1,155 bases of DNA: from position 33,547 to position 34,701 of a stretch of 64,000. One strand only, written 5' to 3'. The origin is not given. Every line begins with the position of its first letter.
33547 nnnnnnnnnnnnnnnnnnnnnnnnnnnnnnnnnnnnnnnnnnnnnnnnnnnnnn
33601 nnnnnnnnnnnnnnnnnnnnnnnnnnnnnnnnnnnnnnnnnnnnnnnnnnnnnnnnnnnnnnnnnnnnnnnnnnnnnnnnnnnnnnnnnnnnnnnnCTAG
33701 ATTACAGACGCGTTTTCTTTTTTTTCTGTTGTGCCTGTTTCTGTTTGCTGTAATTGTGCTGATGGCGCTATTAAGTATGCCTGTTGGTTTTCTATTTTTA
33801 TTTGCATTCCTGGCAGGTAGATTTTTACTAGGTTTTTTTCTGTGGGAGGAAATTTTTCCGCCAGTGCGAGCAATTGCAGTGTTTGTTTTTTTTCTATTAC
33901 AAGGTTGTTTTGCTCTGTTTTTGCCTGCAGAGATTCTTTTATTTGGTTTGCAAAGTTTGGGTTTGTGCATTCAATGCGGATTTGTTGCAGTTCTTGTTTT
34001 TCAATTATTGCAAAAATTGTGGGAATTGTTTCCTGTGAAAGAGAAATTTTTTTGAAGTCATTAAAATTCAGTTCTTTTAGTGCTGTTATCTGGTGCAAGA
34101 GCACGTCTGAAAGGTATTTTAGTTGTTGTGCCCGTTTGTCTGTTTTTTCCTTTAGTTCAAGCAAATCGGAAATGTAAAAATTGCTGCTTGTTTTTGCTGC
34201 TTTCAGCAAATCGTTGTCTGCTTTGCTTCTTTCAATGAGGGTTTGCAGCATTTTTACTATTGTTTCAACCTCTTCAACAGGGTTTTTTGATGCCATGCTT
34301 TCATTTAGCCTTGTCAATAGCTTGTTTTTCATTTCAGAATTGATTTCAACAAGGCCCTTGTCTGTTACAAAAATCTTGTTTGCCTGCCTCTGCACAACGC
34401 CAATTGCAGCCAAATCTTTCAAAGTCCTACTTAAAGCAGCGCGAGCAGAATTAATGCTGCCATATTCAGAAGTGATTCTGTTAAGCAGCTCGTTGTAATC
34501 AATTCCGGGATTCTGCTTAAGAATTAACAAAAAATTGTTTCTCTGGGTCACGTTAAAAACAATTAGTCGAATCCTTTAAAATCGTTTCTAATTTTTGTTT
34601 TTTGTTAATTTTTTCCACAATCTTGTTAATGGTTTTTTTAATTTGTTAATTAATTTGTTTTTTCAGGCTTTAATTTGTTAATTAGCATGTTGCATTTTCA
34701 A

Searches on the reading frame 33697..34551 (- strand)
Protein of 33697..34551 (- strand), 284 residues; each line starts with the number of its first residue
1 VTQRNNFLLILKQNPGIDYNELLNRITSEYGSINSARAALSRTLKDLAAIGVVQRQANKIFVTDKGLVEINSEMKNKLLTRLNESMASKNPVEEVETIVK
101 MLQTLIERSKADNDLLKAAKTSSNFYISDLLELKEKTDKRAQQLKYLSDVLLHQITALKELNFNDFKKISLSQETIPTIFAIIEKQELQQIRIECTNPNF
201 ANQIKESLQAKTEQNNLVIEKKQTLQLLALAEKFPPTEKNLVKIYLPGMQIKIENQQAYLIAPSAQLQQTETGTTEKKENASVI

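Call 10: search_protein_families(library=pfam, proteins=[window:33697-34551:-], max_evalue=0.001)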
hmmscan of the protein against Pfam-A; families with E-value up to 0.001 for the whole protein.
window:33697-34551:- (284 aa): 0 families

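Call 33: search_protein_families(library=pfam, proteins=[window:33697-34551:-], max_evalue=10)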
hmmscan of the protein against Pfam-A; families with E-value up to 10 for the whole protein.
window:33697-34551:- (284 aa): 6 families
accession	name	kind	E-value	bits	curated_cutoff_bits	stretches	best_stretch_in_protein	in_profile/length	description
PF23978.1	DUF7303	-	0.0038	17.2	27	1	40-142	15-105/195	Family of unknown function (DUF7303)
PF05719.16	GPP34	-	0.0097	16.4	29.1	1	32-132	88-171/201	Golgi phosphoprotein 3 (GPP34)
PF13545.12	HTH_Crp_2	-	0.015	15.7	27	1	33-64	32-63/70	Crp-like helix-turn-helix domain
PF07368.16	DUF1487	-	0.016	15.1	23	1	156-221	129-191/215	Protein of unknown function (DUF1487)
PF00570.28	HRDC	-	0.041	14.3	23.8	1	226-248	31-53/68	HRDC domain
PF25472.1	DUF7902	-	0.67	10.6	26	1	22-43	61-82/85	Domain of unknown function (DUF7902)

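Call 53: search_protein_families(library=padloc, proteins=[window:33697-34551:-], max_evalue=0.01)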
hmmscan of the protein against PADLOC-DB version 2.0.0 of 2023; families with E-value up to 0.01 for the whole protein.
window:33697-34551:- (284 aa): 1 family
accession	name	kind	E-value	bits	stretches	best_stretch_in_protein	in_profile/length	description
PDLC02449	BrxA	-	0.0057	14.6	0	28-76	129-177/236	BrxA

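Call 69: search_solved_structures(query=window:33697-34551:-, max_evalue=10)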
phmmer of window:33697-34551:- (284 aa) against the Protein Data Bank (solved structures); distinct sequences matched with E-value up to 10: 1.
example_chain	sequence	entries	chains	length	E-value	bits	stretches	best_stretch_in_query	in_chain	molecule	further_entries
5vky_A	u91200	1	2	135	0.045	16.9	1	82-167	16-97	Topoisomerase I damage affected protein 2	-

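Call 73: find_homologous_proteins(query=window:33697-34551:-, max_evalue=0.001)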
Query window:33697-34551:- (284 aa): 138 proteins with E <= 0.001 among 2340 candidates; the best 120 are listed.
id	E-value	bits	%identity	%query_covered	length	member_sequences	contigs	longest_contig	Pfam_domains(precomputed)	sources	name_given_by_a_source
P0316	2.1e-169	579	100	100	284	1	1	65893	-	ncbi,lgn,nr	ncbi:MAG: hypothetical protein PHD95_00185 [Candidatus ainarchaeum sp.]|nr:hypothetical protein [Can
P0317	9.0e-152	522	90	100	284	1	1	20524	-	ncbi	-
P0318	7.3e-145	499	86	98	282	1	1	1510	-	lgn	-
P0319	7.5e-119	414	74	96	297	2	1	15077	-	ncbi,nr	ncbi:MAG TPA: hypothetical protein VI977_06495 [archaeon]|nr:hypothetical protein [archaeon]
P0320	1.8e-94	334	61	91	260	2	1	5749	-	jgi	-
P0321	7.3e-91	322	60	95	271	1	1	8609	-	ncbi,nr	ncbi:MAG: hypothetical protein JW772_05625 [Candidatus Diapherotrites archaeon]|nr:hypothetical prot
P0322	2.8e-79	284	52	95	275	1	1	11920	-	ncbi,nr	ncbi:MAG: hypothetical protein QGI60_03295 [archaeon]|nr:hypothetical protein [archaeon]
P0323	3.1e-78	281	53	94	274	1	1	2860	-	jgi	jgi:hypothetical protein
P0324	1.2e-75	273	51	95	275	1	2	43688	-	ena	-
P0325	1.9e-75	272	51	95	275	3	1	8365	-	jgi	jgi:superfamily II helicase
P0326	4.9e-75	271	50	95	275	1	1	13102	-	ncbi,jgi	-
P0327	5.4e-73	264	49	98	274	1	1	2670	-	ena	-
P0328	2.2e-72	262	49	94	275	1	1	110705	-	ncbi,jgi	-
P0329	2.7e-72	262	49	95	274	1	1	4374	-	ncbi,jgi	-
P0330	3.8e-72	261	50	94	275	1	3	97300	-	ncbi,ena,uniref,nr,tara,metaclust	ncbi:MAG: hypothetical protein CL943_02375 [Candidatus Diapherotrites archaeon]|uniref:Uncharacteriz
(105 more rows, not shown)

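Call 75: search_solved_structures(query=A3, max_evalue=10)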
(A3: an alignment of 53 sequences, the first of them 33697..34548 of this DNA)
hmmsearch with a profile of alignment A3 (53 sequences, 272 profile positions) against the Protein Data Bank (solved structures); distinct sequences matched with E-value up to 10: 4.
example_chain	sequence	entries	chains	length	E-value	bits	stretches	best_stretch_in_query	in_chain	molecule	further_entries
4ag5_A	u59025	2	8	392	0.25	14.1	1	100-148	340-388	TYPE IV SECRETORY PATHWAY VIRB4 COMPONENTS-LIKE PROTEIN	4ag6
5fmf_Y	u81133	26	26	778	0.61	12.8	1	123-194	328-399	DNA REPAIR HELICASE RAD3 | General transcription and DNA repair factor IIH helicase subunit XPD | General transcription and DNA repair factor IIH helicase subun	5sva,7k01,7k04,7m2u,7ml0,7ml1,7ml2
3df8_A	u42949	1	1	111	0.95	12.1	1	39-72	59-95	possible HxlR family transcriptional factor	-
5oqj_0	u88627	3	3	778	0.95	12.1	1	124-194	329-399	DNA repair helicase RAD3 | General transcription and DNA repair factor IIH helicase subunit XPD | General transcription and DNA repair factor IIH helicase subun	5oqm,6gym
